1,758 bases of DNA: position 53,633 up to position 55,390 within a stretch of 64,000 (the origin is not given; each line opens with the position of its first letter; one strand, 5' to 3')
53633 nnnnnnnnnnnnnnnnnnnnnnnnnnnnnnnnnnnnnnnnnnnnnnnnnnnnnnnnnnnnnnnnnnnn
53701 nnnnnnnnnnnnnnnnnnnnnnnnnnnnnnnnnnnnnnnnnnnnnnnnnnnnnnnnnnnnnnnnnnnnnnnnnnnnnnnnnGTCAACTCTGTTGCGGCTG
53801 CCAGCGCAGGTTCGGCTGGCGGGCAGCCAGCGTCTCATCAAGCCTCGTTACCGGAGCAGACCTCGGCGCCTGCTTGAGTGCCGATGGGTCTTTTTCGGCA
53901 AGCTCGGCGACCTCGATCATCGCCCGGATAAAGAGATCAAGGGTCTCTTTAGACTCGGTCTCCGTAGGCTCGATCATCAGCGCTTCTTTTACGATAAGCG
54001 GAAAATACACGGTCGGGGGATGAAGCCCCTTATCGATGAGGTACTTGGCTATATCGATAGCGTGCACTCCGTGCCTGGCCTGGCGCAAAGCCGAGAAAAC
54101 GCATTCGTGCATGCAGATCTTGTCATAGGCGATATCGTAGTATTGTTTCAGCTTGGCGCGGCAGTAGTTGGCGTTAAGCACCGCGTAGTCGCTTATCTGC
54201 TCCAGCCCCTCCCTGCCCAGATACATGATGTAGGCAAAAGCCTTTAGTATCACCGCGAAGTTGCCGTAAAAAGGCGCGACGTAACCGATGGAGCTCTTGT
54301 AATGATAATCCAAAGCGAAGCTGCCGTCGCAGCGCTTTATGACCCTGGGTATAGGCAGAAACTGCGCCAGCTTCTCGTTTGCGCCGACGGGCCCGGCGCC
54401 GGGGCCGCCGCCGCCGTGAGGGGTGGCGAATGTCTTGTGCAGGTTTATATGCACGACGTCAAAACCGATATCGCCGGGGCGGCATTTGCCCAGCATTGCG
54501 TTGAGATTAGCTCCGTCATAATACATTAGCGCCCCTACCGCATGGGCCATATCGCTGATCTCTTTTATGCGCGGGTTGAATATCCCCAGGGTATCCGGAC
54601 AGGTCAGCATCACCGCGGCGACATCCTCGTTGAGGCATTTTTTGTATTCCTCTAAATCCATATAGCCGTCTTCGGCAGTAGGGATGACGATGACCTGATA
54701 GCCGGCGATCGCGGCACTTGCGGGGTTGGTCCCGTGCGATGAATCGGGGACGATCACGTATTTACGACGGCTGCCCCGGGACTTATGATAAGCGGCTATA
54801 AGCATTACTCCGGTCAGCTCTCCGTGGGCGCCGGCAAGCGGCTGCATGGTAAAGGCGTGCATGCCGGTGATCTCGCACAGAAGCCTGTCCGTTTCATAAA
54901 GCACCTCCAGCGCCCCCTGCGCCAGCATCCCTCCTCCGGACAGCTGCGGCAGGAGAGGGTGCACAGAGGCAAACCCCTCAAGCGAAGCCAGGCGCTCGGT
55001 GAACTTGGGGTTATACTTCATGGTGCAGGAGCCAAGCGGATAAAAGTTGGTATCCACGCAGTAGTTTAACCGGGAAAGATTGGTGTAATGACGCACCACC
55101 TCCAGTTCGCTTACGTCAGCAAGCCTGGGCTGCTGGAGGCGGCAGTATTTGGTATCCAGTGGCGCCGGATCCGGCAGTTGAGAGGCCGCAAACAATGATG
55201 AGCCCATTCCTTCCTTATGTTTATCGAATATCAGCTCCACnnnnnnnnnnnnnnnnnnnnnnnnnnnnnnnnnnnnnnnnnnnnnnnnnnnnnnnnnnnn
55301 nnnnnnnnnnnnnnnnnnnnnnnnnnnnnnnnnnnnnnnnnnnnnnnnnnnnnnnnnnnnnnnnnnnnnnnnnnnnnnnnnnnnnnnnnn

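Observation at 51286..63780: Glycine-cleavage/lipoylation/thyX super-operon with two uncharacterised radical SAM enzymes spliced between gcvH, gcvPA and gcvPB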

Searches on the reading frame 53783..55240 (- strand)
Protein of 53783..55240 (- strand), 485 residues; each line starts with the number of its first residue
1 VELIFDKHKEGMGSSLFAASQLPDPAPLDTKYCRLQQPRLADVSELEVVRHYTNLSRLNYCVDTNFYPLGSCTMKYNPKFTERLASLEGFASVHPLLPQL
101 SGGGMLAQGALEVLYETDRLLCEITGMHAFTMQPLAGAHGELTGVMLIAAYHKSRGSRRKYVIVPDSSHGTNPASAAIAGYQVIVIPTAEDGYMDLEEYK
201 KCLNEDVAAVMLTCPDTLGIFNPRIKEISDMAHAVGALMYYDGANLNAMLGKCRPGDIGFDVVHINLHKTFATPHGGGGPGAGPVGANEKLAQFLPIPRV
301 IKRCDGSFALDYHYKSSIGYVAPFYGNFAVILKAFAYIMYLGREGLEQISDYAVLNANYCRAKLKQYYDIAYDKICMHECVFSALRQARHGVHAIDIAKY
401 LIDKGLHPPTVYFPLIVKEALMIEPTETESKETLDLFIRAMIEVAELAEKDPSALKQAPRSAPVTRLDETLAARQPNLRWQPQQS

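Call 3: search_protein_families(library=pfam, proteins=[window:53783-55240:-])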
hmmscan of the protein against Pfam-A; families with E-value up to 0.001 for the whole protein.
window:53783-55240:- (485 aa): 3 families
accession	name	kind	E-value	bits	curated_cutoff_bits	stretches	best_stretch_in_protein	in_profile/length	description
PF21478.3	GcvP2_C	-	1.6e-25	89.8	27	1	350-447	2-101/122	Glycine dehydrogenase, C-terminal domain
PF02347.22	GDC-P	-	9.5e-14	51.5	26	1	43-296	47-284/429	Glycine cleavage system P-protein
PF00266.25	Aminotran_5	-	3.3e-09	36.6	21.5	1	160-276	89-207/371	Aminotransferase class-V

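Call 4: search_protein_families(library=ncbifam, proteins=[window:53783-55240:-])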
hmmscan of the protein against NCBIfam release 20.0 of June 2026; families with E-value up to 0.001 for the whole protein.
window:53783-55240:- (485 aa): 9 families
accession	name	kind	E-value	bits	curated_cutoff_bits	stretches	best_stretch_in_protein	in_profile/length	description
NF003346.0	PRK04366.1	equivalog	5.7e-211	701.4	441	1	2-480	10-487/487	aminomethyl-transferring glycine dehydrogenase subunit GcvPB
TIGR00461.1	gcvP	equivalog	1.3e-104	350.8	859.2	1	44-448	467-868/939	aminomethyl-transferring glycine dehydrogenase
NF001696.0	PRK00451.1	equivalog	4.7e-25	88.4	364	2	41-296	45-291/447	aminomethyl-transferring glycine dehydrogenase subunit GcvPA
TIGR01979.1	sufS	subfamily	1.8e-06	27.1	475.1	1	176-276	129-227/403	SufS family cysteine desulfurase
NF041166.1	f2_encap_cargo1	exception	5.5e-06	25.8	800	1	178-245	358-425/623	family 2A encapsulin nanocompartment cargo protein cysteine desulfurase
NF006791.0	PRK09295.1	equivalog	2.9e-05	23.3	661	1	176-405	134-355/406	cysteine desulfurase SufS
TIGR03402.1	FeS_nifS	equivalog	4.7e-05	22.3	530.75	1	179-244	109-174/379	cysteine desulfurase NifS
TIGR03812.1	tyr_de_CO2_Arch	equivalog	0.00014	20.8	299.4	0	142-244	90-192/375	tyrosine decarboxylase MfnA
TIGR03403.1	nifS_epsilon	equivalog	0.00016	20.6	587.7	1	158-278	89-210/382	NifS family cysteine desulfurase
